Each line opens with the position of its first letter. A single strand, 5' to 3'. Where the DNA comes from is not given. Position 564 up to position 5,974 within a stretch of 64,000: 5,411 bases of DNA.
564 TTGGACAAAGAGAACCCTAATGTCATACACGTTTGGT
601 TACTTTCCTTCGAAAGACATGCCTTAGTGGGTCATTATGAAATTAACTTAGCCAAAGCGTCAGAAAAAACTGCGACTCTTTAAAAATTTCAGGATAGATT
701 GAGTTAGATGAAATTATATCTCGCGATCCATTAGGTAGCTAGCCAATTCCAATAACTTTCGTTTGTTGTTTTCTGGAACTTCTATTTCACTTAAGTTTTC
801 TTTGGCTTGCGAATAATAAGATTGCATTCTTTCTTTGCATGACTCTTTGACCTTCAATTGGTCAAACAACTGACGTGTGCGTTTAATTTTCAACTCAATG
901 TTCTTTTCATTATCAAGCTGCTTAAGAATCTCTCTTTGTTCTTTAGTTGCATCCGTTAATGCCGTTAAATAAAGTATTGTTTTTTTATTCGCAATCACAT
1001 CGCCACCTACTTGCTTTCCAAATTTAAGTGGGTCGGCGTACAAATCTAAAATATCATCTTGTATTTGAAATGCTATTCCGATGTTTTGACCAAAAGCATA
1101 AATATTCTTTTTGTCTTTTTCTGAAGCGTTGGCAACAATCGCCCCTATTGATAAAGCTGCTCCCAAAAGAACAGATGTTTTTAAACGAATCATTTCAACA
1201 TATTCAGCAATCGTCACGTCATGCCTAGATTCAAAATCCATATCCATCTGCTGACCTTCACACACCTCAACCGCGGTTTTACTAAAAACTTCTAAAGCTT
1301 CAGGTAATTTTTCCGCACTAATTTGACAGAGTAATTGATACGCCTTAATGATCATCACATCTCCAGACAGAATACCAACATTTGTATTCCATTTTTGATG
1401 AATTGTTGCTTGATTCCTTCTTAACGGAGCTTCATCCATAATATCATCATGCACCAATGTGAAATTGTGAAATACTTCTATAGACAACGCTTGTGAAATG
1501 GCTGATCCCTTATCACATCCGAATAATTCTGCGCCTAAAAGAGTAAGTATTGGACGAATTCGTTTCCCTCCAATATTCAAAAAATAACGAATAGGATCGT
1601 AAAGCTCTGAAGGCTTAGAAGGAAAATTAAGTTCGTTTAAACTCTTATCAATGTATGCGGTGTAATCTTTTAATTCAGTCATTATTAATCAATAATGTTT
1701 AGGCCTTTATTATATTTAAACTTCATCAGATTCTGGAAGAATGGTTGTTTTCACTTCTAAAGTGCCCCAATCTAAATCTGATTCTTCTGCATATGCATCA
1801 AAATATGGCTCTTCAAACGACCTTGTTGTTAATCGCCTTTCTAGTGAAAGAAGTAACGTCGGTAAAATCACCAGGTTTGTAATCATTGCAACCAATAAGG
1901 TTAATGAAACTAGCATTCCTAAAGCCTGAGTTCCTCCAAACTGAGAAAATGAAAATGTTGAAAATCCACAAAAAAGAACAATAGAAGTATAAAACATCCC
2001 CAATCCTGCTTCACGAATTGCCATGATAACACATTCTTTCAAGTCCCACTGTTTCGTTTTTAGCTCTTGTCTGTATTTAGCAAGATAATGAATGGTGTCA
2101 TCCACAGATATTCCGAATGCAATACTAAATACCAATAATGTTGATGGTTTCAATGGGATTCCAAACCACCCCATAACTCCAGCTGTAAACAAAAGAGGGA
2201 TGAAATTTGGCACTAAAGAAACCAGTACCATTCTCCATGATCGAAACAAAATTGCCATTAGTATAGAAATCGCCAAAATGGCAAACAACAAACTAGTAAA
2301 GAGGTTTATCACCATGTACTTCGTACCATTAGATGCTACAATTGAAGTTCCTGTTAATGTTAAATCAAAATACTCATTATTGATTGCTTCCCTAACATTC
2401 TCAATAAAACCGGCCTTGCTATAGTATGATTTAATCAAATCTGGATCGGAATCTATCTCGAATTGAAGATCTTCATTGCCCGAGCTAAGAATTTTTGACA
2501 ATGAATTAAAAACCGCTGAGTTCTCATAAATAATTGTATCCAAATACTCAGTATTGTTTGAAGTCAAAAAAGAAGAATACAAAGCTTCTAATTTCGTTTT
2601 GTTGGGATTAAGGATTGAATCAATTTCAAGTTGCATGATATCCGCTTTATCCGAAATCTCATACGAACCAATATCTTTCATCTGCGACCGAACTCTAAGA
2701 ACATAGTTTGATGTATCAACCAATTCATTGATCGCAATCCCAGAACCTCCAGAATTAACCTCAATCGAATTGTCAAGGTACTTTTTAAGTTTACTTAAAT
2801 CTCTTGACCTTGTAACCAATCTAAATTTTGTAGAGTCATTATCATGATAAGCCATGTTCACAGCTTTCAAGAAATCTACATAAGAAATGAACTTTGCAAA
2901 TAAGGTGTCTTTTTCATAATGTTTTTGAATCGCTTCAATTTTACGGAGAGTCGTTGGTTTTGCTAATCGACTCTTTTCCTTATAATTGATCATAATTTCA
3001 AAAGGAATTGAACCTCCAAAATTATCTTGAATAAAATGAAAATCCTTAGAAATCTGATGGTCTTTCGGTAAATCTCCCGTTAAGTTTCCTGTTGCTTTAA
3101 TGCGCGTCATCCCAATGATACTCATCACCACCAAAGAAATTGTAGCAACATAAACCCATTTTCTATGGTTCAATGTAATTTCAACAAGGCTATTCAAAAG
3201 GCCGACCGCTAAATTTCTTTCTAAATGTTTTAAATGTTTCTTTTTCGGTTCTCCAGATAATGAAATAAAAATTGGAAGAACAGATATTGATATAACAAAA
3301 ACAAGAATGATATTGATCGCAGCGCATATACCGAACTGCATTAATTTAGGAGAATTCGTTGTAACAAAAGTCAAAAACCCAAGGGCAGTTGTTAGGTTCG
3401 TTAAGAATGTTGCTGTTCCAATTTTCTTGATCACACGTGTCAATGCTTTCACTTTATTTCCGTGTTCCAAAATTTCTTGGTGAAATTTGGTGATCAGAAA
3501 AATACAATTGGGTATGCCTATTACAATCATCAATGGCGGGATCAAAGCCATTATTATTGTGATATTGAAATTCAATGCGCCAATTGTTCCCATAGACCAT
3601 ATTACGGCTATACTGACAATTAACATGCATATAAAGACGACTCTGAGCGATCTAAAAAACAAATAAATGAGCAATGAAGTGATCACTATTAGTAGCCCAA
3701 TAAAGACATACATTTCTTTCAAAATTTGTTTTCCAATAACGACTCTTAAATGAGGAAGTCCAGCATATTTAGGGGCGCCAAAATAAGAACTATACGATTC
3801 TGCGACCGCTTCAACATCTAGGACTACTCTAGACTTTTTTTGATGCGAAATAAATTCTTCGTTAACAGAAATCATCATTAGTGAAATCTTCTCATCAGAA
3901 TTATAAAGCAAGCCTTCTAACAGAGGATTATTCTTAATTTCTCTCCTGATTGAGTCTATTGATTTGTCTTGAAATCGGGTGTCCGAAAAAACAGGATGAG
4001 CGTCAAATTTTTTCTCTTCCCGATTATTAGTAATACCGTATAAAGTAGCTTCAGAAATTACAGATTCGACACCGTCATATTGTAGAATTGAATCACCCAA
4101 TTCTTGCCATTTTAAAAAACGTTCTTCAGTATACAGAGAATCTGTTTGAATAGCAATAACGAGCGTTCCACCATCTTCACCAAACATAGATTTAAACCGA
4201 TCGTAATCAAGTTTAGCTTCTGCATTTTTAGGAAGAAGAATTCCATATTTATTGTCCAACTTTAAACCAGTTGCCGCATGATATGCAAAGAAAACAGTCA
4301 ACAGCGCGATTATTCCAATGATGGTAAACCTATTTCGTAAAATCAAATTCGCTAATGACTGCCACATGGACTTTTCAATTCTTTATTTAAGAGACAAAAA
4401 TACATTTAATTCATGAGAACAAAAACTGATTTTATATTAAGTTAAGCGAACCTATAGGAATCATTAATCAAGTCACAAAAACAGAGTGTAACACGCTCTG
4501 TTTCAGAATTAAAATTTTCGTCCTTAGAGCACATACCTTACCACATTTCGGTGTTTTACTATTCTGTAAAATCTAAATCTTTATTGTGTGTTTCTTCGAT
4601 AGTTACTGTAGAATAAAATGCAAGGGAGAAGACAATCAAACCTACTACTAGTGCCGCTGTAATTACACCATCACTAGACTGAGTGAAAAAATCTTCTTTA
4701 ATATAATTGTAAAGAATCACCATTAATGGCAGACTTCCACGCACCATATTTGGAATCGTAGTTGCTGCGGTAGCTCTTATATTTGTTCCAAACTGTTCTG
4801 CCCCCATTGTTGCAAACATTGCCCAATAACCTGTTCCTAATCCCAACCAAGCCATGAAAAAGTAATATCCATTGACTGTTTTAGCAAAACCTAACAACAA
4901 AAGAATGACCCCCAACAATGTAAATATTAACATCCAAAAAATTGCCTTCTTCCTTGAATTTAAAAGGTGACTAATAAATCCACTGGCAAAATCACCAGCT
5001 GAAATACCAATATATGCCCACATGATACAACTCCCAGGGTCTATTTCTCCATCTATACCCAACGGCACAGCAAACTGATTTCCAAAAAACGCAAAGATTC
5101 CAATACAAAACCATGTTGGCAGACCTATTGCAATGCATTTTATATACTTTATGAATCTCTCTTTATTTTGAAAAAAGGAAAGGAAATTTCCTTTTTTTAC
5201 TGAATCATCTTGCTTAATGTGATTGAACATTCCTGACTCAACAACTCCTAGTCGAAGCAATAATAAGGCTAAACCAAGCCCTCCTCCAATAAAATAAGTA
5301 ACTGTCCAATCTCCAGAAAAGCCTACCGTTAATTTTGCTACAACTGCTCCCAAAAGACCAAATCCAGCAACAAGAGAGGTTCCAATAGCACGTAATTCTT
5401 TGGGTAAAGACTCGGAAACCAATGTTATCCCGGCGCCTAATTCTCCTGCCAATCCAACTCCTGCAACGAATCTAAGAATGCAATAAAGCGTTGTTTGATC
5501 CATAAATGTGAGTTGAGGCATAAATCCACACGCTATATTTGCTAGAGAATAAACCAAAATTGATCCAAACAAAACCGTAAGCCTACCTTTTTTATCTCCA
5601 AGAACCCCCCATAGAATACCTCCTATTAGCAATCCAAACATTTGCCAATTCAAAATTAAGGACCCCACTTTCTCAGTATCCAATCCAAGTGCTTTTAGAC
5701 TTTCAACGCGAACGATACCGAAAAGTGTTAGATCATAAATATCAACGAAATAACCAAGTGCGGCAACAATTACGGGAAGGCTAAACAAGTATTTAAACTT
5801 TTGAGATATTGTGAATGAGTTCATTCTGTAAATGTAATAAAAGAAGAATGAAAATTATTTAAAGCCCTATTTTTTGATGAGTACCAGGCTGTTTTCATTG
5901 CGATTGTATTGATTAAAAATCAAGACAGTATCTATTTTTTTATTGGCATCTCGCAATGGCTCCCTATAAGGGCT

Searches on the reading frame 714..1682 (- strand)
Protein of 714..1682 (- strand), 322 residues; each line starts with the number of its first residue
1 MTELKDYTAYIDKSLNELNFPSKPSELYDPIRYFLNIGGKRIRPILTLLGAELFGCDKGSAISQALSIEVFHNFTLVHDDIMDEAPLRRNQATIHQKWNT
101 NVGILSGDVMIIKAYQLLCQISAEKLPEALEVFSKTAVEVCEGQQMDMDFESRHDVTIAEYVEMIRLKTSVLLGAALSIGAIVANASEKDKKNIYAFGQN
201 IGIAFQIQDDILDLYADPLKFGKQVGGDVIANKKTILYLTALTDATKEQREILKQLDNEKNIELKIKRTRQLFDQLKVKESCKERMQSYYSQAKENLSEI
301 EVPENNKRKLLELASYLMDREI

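Call 6: search_protein_families(library=ncbifam, proteins=[window:714-1682:-], max_evalue=1)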
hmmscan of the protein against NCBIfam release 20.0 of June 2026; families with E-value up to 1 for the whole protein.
window:714-1682:- (322 aa): 16 families
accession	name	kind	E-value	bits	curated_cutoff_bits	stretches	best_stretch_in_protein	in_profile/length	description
NF040698.1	IdsA_Meth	equivalog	4.9e-82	275.8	468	1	2-321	5-327/328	short chain isoprenyl diphosphate synthase IdsA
NF041003.1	GGPP_syn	equivalog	2.7e-80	269.9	500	1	20-318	21-322/326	geranylgeranyl diphosphate synthase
NF041169.1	f2_encap_cargo4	exception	1.6e-76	257.7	450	1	38-321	49-333/334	family 2 encapsulin nanocompartment cargo protein polyprenyl transferase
NF040789.2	gerfarn_diphsyn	equivalog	1.1e-63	215.5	560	1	21-321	28-344/345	geranylfarnesyl diphosphate synthase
NF045485.1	FPPsyn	subfamily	2.5e-54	184.4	275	2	9-256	6-262/288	farnesyl diphosphate synthase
TIGR02748.1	GerC3_HepT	equivalog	1.4e-50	172.2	456.55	1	10-321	15-318/319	heptaprenyl diphosphate synthase component II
NF045685.1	GGPPSynCrtE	equivalog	5.1e-47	160.3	460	1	4-256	7-267/293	geranylgeranyl diphosphate synthase CrtE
NF045549.1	GGPPsyn_IdsB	equivalog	1.1e-46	159.5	475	1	38-299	64-327/346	geranylgeranyl diphosphate synthase IdsB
NF045628.1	HxpDPsynlarge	equivalog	3.5e-46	157.6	500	1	9-317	6-306/311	hexaprenyl-diphosphate synthase large subunit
NF042417.1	NPPPS_Mycobact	equivalog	9.6e-41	139.9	600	1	28-318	45-331/335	nonaprenyl/(2E,6E)-farnesyl/geranylgeranyl diphosphat synthase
NF008140.0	PRK10888.1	equivalog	1.2e-40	139.9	412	1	32-261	37-263/323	octaprenyl diphosphate synthase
TIGR02749.1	prenyl_cyano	equivalog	9.5e-39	133.3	383.2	1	32-320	37-320/322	solanesyl diphosphate synthase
NF007877.0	PRK10581.1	equivalog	1.6e-35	122.8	321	1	19-255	24-269/299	(2E,6E)-farnesyl diphosphate synthase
NF040627.1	GFPS_Meth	equivalog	4e-31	108.5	600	1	10-214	11-210/285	geranylfarnesyl diphosphate synthase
NF042416.1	GFPPS_Mycobact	equivalog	1.8e-28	99.5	600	1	27-320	30-348/350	bifunctional (2E,6E)-farnesyl/geranyl diphosphate synthase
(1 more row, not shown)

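Call 34: find_encoding_contigs(protein=window:714-1682:-, flank=10000, max_places=2)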
Protein window:714-1682:- (322 aa): 14 contigs read that carry it; 2 places shown.
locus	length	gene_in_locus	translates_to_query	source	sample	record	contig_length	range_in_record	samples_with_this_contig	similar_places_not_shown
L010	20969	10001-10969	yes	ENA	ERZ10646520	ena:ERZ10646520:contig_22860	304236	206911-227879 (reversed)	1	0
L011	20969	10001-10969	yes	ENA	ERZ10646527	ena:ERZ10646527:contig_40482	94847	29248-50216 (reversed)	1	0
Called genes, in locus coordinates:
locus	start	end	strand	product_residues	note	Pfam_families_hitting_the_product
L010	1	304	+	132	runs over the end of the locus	-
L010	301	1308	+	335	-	PF14399:BtrH_N, PF16169:DUF4872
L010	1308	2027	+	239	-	PF00005:ABC_tran, PF13304:AAA_21 (weak)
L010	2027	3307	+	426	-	PF12679:ABC2_membrane_2, PF12698:ABC2_membrane_3, PF01061:ABC2_membrane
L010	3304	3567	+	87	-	PF00550:PP-binding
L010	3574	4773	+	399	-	PF00109:ketoacyl-synt, PF00108:Thiolase_N (faint), PF02801:Ketoacyl-synt_C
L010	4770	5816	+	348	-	PF13723:Ketoacyl-synt_2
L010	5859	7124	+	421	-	PF00083:Sugar_tr, PF07690:MFS_1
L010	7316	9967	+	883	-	PF03176:MMPL, PF02460:Patched, PF12349:Sterol-sensing, PF03176:MMPL, PF02355:SecD_SecF_C (weak), PF00873:ACR_tran (weak)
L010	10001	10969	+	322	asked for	PF00348:polyprenyl_synt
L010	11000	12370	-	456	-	-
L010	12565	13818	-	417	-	PF07244:POTRA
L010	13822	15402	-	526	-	PF04784:DUF547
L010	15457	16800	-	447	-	PF00512:HisKA, PF02518:HATPase_c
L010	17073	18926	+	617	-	PF13229:Beta_helix (faint)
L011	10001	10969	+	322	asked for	PF00348:polyprenyl_synt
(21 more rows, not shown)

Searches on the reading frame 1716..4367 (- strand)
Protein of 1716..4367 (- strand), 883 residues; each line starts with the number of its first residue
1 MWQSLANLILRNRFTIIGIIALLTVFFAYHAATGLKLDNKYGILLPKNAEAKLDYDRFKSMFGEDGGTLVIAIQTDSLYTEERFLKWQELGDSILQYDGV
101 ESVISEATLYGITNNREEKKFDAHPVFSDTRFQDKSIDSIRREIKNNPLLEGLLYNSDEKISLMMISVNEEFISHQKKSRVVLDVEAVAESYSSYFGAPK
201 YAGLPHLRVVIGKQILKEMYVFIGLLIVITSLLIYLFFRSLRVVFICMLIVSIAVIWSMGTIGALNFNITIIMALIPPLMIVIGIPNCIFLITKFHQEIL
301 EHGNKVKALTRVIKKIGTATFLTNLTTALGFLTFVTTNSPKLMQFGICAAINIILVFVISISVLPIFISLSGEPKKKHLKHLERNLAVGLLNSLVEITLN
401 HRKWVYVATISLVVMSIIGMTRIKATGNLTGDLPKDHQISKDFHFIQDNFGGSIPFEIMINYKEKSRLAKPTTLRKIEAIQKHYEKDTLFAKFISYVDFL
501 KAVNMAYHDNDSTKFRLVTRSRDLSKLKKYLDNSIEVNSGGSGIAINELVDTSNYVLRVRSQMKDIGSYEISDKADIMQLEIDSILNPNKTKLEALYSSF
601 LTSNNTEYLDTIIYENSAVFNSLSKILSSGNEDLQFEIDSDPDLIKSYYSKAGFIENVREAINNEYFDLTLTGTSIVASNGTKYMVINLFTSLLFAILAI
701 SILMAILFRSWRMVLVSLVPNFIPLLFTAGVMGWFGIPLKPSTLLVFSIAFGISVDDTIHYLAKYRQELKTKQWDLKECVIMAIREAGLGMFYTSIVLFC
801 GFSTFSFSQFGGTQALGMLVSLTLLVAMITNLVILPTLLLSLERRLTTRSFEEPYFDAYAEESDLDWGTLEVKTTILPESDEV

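Call 6: search_protein_families(library=ncbifam, proteins=[window:1716-4367:-], max_evalue=1)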
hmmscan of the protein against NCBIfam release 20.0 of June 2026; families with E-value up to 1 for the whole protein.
window:1716-4367:- (883 aa): 18 families
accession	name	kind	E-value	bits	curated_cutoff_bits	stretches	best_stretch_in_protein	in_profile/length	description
TIGR00921.1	2A067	subfamily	3e-65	220.6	351.9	3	10-382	1-357/733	hydrophobe/amphiphile efflux-3 (HAE3) family transporter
TIGR03480.1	HpnN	hypoth_equivalog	1.1e-40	139.5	751.85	3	219-424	271-470/862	hopanoid biosynthesis associated RND transporter like protein HpnN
TIGR00833.1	actII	subfamily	2.4e-27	95.6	874.7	2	225-486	183-445/910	MMPL family RND transporter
NF052374.1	HopndTporHpnN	equivalog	1.4e-17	63.1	1100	2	671-842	256-426/858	hopanoid transporter HpnN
TIGR00966.2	transloc_SecF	equivalog_domain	1.4e-09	37.9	160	1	621-826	67-263/279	protein translocase subunit SecF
TIGR00917.1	2A060601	subfamily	5.4e-06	24.3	1016.5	1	219-370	584-747/1204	NPC intracellular cholesterol transporter 1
TIGR00916.1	2A0604s01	subfamily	5.6e-06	26.1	148.6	1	685-830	86-225/231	SecD/SecF family protein translocase subunit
NF045600.2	BstA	equivalog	7.9e-06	24.1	1400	2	202-371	270-439/903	sterol transporter cytoplasmic membrane protein BstA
NF046001.1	SecDF_plasm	equivalog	1.7e-05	23.1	500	2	613-844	607-848/878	protein translocase subunit SecDF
NF009583.0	PRK13024.1-3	subfamily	5.3e-05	21.5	721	1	651-850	542-741/755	protein translocase subunit SecDF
TIGR00915.1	2A0602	subfamily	0.00083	17.3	940.35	1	689-834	340-488/1050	efflux RND transporter permease subunit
TIGR00918.1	2A060602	subfamily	0.0009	17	1120.4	1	246-371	432-557/1145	transmembrane receptor Patched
NF033617.1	RND_permease_2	subfamily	0.0031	15.5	1250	2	690-834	333-475/1009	multidrug efflux RND transporter permease subunit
NF006353.0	PRK08578.1-1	subfamily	0.0043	16.5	282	1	656-798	89-227/281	preprotein translocase subunit SecF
NF007133.0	PRK09579.1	equivalog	0.008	13.8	1763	1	670-837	311-479/1017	multidrug efflux RND transporter permease subunit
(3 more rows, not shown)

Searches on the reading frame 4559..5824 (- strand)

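Call 6: search_protein_families(library=ncbifam, proteins=[window:4559-5824:-], max_evalue=1)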
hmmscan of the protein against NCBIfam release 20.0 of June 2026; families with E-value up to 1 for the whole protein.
window:4559-5824:- (421 aa): 17 families
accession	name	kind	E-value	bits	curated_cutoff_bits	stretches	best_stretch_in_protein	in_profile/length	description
TIGR00895.1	2A0115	subfamily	4.2e-26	91.8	418.55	2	8-210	9-208/398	aromatic acid/H+ symport family MFS transporter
TIGR00891.1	2A0112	subfamily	1.6e-21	76.8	552.9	2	20-223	16-217/405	sialate:H+ symport family MFS transporter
NF003024.0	PRK03893.1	subfamily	2.5e-20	72.8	604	1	20-239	25-240/497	sialate:H+ symport family MFS transporter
NF008586.0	PRK11551.1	equivalog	8.7e-16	57.9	410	1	27-354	26-346/406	3-(3-hydroxy-phenyl)propionate transporter MhpT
TIGR00883.1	2A0106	subfamily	4.7e-15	55.6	443.45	1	25-363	2-368/400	metabolite/H+ symporter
NF008963.0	PRK12307.1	equivalog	6.5e-14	51.9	637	1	19-251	21-248/426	MFS transporter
TIGR00898.1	2A0119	subfamily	9.2e-12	44.5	550.75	1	56-179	130-247/506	cation transport protein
NF053517.1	HbztTptrPcaK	equivalog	4.9e-11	42.2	770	1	18-208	21-208/437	4-hydroxybenzoate transporter PcaK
TIGR00893.1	2A0114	subfamily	1.7e-08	33.8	395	1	45-360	23-355/399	D-galactonate transporter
TIGR00887.1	2A0109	equivalog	3.7e-07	29.4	610.3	1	17-167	17-174/502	phosphate:H+ symporter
NF053813.1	MFS_TcaB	equivalog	2.5e-06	26.5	475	2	55-125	44-108/396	putative multidrug effflux MFS transporter TcaB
TIGR00880.1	2_A_01_02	superfamily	4.7e-06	26.8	131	1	65-186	11-129/141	multidrug resistance protein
NF007927.0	PRK10642.1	equivalog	0.00016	20.6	544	1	19-237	28-271/500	glycine betaine/L-proline transporter ProP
TIGR01299.1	synapt_SV2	subfamily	0.00016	19.7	637.3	1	23-164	174-308/742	synaptic vesicle protein SV2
NF008270.1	PRK11043.1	equivalog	0.00018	20.8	430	1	22-141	15-123/382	purine nucleoside transporter PunC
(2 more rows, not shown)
